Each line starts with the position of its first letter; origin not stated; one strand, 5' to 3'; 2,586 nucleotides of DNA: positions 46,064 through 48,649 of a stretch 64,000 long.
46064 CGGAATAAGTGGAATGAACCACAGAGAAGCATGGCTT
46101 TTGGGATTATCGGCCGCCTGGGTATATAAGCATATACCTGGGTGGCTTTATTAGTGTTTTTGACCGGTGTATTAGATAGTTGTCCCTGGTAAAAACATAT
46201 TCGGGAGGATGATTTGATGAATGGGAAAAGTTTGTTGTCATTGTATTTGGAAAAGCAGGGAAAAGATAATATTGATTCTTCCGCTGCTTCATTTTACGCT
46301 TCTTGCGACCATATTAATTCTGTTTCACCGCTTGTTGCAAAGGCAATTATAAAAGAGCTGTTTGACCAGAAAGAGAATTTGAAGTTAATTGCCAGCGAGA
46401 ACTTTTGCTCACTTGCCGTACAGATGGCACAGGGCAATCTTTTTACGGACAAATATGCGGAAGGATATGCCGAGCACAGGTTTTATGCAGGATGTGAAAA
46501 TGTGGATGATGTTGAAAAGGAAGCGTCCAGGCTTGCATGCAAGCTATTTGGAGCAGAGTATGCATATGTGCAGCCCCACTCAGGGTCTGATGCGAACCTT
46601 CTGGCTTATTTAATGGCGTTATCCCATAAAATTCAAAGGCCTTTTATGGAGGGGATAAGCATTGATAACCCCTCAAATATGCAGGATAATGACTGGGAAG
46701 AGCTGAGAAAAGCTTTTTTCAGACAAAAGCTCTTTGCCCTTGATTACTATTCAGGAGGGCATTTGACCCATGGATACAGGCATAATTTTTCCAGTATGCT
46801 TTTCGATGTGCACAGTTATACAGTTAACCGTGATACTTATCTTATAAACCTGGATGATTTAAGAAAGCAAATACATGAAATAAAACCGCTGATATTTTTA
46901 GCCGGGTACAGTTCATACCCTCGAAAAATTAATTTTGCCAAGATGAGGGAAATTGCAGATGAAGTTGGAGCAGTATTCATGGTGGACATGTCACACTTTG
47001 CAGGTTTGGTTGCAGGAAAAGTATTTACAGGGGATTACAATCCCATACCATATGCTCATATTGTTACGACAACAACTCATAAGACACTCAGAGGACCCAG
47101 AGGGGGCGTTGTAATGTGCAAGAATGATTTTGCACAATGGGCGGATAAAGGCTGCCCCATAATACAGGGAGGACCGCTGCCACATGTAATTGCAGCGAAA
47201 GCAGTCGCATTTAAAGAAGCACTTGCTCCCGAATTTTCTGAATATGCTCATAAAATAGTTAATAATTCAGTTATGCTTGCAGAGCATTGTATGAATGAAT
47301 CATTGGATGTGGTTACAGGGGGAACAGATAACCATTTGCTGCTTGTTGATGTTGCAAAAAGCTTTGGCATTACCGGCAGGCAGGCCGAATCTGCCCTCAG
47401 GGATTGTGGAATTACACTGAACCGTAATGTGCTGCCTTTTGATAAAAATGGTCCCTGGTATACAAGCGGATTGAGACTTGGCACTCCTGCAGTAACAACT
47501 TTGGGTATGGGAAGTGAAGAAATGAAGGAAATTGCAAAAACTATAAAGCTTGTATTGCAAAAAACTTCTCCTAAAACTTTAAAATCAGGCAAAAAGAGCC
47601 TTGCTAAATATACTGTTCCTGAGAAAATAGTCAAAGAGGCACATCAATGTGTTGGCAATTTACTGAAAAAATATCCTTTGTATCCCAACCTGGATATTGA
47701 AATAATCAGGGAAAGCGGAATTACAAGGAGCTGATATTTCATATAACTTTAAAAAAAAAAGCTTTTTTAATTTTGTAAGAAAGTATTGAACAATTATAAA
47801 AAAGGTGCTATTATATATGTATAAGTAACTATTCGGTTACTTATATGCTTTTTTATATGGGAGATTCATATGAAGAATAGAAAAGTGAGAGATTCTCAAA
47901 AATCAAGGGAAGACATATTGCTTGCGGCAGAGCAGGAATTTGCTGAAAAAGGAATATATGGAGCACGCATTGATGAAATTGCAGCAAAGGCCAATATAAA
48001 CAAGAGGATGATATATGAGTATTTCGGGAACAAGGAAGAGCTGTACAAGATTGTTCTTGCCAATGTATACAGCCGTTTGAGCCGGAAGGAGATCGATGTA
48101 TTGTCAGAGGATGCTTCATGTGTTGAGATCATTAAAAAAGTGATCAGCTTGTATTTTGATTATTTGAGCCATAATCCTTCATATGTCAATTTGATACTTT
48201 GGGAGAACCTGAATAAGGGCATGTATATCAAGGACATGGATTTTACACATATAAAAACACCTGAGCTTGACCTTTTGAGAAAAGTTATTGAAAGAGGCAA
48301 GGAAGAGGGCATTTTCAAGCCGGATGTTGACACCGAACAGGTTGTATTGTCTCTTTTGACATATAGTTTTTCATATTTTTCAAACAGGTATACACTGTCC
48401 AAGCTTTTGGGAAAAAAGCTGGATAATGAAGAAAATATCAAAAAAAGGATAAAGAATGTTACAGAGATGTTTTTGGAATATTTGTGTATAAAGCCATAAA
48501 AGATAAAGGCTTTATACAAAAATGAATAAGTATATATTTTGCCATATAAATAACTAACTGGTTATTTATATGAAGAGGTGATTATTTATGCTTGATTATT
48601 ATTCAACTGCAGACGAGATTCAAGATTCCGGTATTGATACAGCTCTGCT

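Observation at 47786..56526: TetR-gated operon: creatininase-family hydrolase + permuted DPD-like reductase + sugar-type dehydrogenases and kinase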

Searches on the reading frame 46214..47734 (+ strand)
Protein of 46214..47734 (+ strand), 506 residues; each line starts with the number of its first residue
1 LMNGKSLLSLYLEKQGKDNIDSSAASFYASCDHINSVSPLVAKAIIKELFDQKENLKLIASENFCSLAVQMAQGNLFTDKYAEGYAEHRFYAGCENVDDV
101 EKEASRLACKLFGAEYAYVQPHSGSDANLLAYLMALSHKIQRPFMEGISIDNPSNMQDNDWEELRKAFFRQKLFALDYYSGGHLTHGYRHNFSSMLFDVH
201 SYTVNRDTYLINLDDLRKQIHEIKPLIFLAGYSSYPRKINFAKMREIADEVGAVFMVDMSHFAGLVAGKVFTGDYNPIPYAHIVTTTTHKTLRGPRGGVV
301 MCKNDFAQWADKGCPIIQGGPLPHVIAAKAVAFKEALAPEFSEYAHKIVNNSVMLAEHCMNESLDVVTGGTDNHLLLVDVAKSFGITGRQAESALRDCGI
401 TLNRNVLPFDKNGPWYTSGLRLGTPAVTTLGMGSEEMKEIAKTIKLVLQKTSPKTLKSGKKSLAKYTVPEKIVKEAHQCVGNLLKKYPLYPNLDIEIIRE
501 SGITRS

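Call 4: search_protein_families(library=pfam, proteins=[window:46214-47734:+])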
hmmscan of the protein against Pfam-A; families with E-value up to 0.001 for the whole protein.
window:46214-47734:+ (506 aa): 1 family
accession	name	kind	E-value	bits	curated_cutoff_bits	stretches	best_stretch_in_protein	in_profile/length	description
PF00464.25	SHMT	-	5.2e-116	388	27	2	171-444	111-399/399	Serine hydroxymethyltransferase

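Call 5: search_protein_families(library=ncbifam, proteins=[window:46214-47734:+])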
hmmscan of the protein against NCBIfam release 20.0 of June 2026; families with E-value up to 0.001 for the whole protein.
window:46214-47734:+ (506 aa): 6 families
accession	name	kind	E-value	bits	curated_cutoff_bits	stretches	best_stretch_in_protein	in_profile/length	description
NF010094.0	PRK13580.1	equivalog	6e-225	747.5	735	1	8-498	6-495/496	glycine hydroxymethyltransferase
NF000586.1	PRK00011.1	subfamily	8.6e-141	469.3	335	2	172-461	104-392/404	serine hydroxymethyltransferase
TIGR04506.1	F_threo_transal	equivalog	8.3e-21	74.4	650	1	204-462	145-396/609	fluorothreonine transaldolase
NF005394.0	PRK06939.1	equivalog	6.1e-06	25.2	460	1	240-370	192-324/397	glycine C-acetyltransferase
TIGR01822.1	2am3keto_CoA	equivalog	0.00058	18.9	493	1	226-369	173-319/393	glycine C-acetyltransferase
TIGR01977.1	am_tr_V_EF2568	hypoth_equivalog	0.00083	18.5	377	0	205-304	119-213/376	cysteine desulfurase family protein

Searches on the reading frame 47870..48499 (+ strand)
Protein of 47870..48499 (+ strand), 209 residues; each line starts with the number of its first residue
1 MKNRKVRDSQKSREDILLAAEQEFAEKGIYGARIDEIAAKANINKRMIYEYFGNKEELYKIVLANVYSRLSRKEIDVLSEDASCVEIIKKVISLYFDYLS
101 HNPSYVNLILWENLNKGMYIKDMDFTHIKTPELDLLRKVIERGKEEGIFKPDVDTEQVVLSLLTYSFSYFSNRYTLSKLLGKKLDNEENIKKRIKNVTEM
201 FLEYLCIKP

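Call 4: search_protein_families(library=pfam, proteins=[window:47870-48499:+])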
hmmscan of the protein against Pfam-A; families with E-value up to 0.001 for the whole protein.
window:47870-48499:+ (209 aa): 2 families
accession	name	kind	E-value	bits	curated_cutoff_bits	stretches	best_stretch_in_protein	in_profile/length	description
PF17938.6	TetR_C_29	-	3.8e-26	92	26.2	1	85-200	2-118/119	Tetracyclin repressor-like, C-terminal domain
PF00440.29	TetR_N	-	1.2e-13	51.1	24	1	16-60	1-45/47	Bacterial regulatory proteins, tetR family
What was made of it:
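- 47870..48499 (+): TetR-family repressor (209 aa). TetR_N 1e-13 and TetR_C_29 4e-26 (call 4).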

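Call 5: search_protein_families(library=ncbifam, proteins=[window:47870-48499:+])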
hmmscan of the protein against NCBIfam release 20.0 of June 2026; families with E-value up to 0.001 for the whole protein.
window:47870-48499:+ (209 aa): 18 families
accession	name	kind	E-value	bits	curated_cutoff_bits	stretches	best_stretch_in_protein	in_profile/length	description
NF053878.1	FATransRegFadRBac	equivalog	7.1e-13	48.8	200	1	14-156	6-147/190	fatty acid metabolism transcriptional regulator FadR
TIGR03613.1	RutR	equivalog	1e-12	48.4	368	1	6-203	3-197/202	pyrimidine utilization regulatory protein R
NF053731.1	TransRegFasRMycb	equivalog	1.4e-11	44.6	330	1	10-112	10-112/199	HTH-type transcriptional activator FasR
NF051852.1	efflux_TF_MtrR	exception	5.7e-11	42.6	280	1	7-109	6-109/205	multidrug efflux system transcriptional repressor MtrR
NF037937.1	septum_RefZ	equivalog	3.8e-10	40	180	1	13-202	1-191/195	forespore capture DNA-binding protein RefZ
NF011584.0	PRK15008.1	equivalog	1.7e-09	37.9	230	1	8-203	15-207/212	HTH-type transcriptional regulator RutR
TIGR03384.1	betaine_BetI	equivalog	2.5e-09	37.1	201.3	1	5-105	2-102/189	choline-binding transcriptional repressor BetI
NF050111.1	TransRegSACE7040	equivalog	5.5e-09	36.2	250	1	12-105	2-95/186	SACE_7040 family transcriptional regulator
NF041196.1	ScbR_bind_reg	equivalog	1.5e-08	35.1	150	1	9-163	4-155/191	ScbR family autoregulator-binding transcription factor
NF007430.0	PRK09975.1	equivalog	3.8e-08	32.7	274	1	2-171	2-174/220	acrEF/envCD operon transcriptional regulator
NF007949.0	PRK10668.1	equivalog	7.3e-08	32.1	271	1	5-77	5-77/216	multidrug efflux transporter transcriptional repressor AcrR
NF001978.0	PRK00767.1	equivalog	2.4e-07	30.8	118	1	10-103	8-102/197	transcriptional regulator BetI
NF053516.1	TranRepPrsAVib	equivalog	1.5e-06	28.2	300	1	9-68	4-63/208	TetR family transcriptional repressor PsrA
NF051457.1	acryl_TF_AcuR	equivalog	4.2e-06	26.2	247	1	5-82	11-87/204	acrylate utilization transcriptional regulator AcuR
TIGR03968.1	mycofact_TetR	equivalog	1.9e-05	24.3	224.9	1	4-59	2-57/190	mycofactocin system transcriptional regulator MftR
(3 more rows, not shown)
